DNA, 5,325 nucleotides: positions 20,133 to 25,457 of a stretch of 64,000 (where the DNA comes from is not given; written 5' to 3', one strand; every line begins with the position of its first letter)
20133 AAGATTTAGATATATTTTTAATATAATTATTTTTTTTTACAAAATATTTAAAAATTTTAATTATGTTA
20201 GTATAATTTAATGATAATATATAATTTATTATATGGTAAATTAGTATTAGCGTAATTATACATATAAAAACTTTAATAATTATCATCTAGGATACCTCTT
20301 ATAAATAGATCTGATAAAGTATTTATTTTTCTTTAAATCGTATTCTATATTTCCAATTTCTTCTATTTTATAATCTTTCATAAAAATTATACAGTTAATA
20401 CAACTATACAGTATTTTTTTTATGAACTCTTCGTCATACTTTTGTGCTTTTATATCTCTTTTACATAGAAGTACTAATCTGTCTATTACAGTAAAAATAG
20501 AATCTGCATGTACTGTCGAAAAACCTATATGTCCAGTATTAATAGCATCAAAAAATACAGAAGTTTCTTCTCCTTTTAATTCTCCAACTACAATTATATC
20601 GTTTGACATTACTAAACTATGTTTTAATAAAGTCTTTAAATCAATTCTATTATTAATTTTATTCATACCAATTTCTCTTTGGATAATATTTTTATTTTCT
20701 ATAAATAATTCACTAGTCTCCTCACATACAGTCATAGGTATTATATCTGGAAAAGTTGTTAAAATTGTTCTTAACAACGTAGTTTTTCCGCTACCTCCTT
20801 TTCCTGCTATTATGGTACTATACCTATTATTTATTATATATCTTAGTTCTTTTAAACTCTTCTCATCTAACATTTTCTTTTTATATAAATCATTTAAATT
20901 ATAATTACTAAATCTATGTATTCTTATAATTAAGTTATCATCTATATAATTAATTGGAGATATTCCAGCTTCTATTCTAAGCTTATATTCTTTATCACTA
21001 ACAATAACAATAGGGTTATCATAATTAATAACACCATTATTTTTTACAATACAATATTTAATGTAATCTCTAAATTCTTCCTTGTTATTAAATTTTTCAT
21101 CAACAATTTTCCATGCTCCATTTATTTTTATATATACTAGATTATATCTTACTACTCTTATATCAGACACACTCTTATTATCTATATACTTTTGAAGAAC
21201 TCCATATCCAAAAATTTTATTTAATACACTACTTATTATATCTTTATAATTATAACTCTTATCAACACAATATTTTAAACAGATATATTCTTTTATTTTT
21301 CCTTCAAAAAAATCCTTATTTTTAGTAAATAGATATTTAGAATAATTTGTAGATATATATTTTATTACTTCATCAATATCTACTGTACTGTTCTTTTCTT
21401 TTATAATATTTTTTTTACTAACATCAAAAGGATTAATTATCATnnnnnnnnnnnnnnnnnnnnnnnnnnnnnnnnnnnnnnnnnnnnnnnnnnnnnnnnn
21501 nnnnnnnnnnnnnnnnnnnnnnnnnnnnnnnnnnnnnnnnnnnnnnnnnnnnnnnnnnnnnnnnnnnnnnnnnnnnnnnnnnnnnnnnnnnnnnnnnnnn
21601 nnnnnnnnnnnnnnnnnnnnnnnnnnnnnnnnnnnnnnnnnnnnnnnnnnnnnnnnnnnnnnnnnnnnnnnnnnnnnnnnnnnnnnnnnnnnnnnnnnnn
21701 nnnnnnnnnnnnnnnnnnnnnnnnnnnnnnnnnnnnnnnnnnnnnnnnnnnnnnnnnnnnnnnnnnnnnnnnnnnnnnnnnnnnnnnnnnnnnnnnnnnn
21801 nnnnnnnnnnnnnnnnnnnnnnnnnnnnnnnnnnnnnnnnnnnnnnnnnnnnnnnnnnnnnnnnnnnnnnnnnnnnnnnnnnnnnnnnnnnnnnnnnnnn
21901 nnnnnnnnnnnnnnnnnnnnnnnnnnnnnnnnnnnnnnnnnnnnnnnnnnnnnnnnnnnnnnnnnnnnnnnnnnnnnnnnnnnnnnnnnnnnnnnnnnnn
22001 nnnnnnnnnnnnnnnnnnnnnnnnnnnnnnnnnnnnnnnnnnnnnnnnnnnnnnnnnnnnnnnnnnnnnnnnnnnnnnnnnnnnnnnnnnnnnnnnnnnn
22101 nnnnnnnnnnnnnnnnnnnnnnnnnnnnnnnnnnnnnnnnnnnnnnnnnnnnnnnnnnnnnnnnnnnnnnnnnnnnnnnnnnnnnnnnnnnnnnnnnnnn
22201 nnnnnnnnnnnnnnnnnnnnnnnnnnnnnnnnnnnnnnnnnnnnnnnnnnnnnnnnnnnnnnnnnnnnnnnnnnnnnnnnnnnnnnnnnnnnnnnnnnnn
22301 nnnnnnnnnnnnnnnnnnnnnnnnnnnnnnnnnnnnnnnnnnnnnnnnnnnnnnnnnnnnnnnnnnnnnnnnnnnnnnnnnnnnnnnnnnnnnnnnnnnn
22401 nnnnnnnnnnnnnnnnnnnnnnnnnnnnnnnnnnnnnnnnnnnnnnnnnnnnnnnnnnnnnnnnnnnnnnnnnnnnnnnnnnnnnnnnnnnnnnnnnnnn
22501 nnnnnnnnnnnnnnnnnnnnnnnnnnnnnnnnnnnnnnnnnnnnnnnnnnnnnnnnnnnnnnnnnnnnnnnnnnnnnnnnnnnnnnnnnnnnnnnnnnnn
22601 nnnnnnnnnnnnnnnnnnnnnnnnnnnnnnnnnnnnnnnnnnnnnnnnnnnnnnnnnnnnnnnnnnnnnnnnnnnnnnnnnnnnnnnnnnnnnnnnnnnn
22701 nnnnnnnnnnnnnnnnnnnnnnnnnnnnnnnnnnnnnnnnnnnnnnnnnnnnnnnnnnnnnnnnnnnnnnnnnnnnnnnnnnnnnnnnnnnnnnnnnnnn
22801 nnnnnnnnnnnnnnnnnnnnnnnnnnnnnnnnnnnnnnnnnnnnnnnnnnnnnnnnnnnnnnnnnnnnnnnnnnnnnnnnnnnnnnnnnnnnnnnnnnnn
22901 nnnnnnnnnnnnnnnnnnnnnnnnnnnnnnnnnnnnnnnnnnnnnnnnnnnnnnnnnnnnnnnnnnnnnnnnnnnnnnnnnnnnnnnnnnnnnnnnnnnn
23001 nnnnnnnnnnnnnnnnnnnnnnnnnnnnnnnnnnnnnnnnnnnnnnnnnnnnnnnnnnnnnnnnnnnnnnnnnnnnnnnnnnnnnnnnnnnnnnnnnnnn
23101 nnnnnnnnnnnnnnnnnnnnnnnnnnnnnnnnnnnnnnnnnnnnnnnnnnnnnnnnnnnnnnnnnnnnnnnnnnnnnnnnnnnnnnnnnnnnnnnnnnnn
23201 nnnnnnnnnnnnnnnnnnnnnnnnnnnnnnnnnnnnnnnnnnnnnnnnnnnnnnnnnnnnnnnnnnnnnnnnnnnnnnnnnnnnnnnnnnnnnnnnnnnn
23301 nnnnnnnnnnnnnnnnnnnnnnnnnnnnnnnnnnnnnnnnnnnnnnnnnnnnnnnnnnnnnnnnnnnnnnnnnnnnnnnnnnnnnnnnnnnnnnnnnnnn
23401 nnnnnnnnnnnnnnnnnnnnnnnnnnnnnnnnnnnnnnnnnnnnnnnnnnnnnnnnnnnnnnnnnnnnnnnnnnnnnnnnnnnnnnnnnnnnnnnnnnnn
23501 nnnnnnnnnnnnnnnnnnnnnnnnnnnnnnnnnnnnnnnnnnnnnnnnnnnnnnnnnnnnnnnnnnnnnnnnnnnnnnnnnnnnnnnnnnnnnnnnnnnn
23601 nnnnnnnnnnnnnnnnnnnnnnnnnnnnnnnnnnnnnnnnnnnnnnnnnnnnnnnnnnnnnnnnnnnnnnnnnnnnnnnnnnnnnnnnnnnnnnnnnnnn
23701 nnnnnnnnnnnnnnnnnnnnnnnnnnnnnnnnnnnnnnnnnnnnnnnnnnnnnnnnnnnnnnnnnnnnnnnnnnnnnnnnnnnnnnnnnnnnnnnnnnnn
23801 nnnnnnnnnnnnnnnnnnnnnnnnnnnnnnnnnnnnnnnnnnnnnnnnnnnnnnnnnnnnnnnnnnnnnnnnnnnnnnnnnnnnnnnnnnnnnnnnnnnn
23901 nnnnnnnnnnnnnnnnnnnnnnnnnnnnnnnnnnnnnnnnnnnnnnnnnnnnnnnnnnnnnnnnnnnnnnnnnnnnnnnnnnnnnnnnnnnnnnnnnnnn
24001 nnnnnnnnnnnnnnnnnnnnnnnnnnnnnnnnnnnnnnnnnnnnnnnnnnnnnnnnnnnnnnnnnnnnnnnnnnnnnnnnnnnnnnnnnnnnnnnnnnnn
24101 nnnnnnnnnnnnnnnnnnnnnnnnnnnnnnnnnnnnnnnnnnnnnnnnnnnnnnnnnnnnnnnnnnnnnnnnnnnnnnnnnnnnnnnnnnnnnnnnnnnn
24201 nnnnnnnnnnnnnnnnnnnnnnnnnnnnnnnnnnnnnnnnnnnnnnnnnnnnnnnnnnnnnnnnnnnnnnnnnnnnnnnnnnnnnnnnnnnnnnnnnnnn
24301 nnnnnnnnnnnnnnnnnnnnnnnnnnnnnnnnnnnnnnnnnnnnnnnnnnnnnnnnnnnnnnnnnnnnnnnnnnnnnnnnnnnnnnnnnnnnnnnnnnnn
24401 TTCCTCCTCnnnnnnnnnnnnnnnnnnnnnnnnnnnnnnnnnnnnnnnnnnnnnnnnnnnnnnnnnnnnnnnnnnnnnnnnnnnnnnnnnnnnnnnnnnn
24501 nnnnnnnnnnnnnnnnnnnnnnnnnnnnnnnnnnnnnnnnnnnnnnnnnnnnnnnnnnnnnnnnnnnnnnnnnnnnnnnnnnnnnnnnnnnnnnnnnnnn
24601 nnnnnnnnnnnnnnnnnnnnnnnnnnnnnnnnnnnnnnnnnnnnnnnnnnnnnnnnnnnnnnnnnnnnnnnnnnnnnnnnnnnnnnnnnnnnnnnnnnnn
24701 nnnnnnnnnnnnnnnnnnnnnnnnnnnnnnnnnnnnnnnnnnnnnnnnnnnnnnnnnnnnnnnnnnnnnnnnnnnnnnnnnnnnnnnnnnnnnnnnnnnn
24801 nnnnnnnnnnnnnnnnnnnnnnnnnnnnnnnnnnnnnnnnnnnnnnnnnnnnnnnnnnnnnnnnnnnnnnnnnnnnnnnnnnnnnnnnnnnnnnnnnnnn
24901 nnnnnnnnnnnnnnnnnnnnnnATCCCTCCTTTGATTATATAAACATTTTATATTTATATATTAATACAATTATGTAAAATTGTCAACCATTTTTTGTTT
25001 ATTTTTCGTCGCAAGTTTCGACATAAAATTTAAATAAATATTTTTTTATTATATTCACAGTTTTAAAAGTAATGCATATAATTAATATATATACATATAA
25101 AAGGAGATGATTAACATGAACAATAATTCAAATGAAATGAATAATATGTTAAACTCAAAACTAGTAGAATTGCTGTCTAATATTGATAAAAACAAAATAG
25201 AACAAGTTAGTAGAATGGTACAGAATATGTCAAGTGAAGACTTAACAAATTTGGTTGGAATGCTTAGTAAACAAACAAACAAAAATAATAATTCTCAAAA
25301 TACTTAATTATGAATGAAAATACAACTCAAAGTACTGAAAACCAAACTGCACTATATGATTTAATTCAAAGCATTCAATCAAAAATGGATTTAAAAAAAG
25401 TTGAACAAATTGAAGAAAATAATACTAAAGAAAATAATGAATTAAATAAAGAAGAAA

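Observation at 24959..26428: Identical 14-nt element at identical distance from the -35 box in two promoters (ATPase operon and Spo0E-like gene)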

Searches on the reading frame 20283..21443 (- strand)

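Call 9: search_protein_families(library=pfam, proteins=[window:20283-21443:-], max_evalue=0.01)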
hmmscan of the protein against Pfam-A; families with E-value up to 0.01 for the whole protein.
window:20283-21443:- (386 aa): 4 families
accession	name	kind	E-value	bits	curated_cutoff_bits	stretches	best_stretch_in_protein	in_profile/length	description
PF00437.27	T2SSE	-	6.2e-25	88.1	24.9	1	146-328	85-260/370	Type II/IV secretion system protein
PF01443.25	Viral_helicase1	-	0.00093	19.5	21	1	211-286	2-65/228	Viral superfamily 1 RNA helicase core domain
PF00005.33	ABC_tran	-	0.0055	17.8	25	1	198-233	2-37/137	ABC transporter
PF02492.25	cobW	-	0.0079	16.2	20.7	0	210-264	3-58/180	CobW/HypB/UreG, nucleotide-binding domain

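Call 15: search_protein_families(library=ncbifam, proteins=[window:20283-21443:-], max_evalue=0.01)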
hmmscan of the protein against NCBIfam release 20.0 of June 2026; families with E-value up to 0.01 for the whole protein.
window:20283-21443:- (386 aa): 26 families (the best 25 are shown)
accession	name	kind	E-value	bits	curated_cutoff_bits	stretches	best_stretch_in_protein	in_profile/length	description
TIGR02788.1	VirB11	equivalog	2e-35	122.3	249.95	2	195-359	131-298/308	P-type DNA transfer ATPase VirB11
TIGR03819.1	heli_sec_ATPase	hypoth_equivalog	8.6e-34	117.2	373.15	1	70-326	42-300/340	TadA family conjugal transfer-associated ATPase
NF058587.1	archaellum_moto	equivalog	8e-24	84.3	550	1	39-323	107-393/527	archaellum flagellar ATPase motor FlaI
TIGR02782.1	TrbB_P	equivalog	1.1e-22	80.7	304.55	1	138-365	68-292/303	P-type conjugative transfer ATPase TrbB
NF010469.0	PRK13894.1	subfamily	1.1e-20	74.3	508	1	170-378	112-318/320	conjugal transfer ATPase TrbB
NF010475.0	PRK13900.1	equivalog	1.1e-17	64.2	389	1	185-356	137-310/333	type IV secretion system ATPase VirB11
NF010407.0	PRK13833.1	subfamily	1.6e-17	63.9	499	1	168-327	105-263/323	conjugal transfer protein TrbB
NF041000.1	ATPase_ComGA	equivalog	2.3e-17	62.9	300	1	150-327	77-246/267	competence type IV pilus ATPase ComGA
NF010425.0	PRK13851.1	equivalog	9e-15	54.4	461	1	200-366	155-324/344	type IV secretion system protein VirB11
TIGR01420.1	pilT_fam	subfamily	1.1e-13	51.2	319.1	1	91-326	13-242/343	PilT/PilU family type 4a pilus ATPase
NF053672.1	bindosome_BasE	exception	4e-13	49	1000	1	186-331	249-396/512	bindosome assembly system ATPase subunit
TIGR02533.1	type_II_gspE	equivalog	8.6e-10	37.9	630.25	1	191-324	226-357/486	type II secretion system ATPase GspE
NF007755.0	PRK10436.1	equivalog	1.4e-09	37.2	617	1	170-324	183-333/465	type II secretion system protein GspE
TIGR02525.1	plasmid_TraJ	equivalog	1.3e-08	34.2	368.3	1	210-334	152-280/372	plasmid transfer ATPase TraJ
TIGR02538.1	type_IV_pilB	equivalog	1.5e-08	33.7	675.65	1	170-324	280-430/564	type IV-A pilus assembly ATPase PilB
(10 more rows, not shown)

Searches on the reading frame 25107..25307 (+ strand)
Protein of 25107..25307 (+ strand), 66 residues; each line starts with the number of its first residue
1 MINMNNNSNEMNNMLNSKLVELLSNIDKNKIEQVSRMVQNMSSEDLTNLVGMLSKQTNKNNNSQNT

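Call 10: search_protein_families(library=pfam, proteins=[window:25107-25307:+], max_evalue=0.01)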
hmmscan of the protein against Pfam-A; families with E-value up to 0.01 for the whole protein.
window:25107-25307:+ (66 aa): 0 families

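Call 15: search_protein_families(library=ncbifam, proteins=[window:25107-25307:+], max_evalue=0.01)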
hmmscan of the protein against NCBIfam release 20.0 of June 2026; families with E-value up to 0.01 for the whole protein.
window:25107-25307:+ (66 aa): 0 families
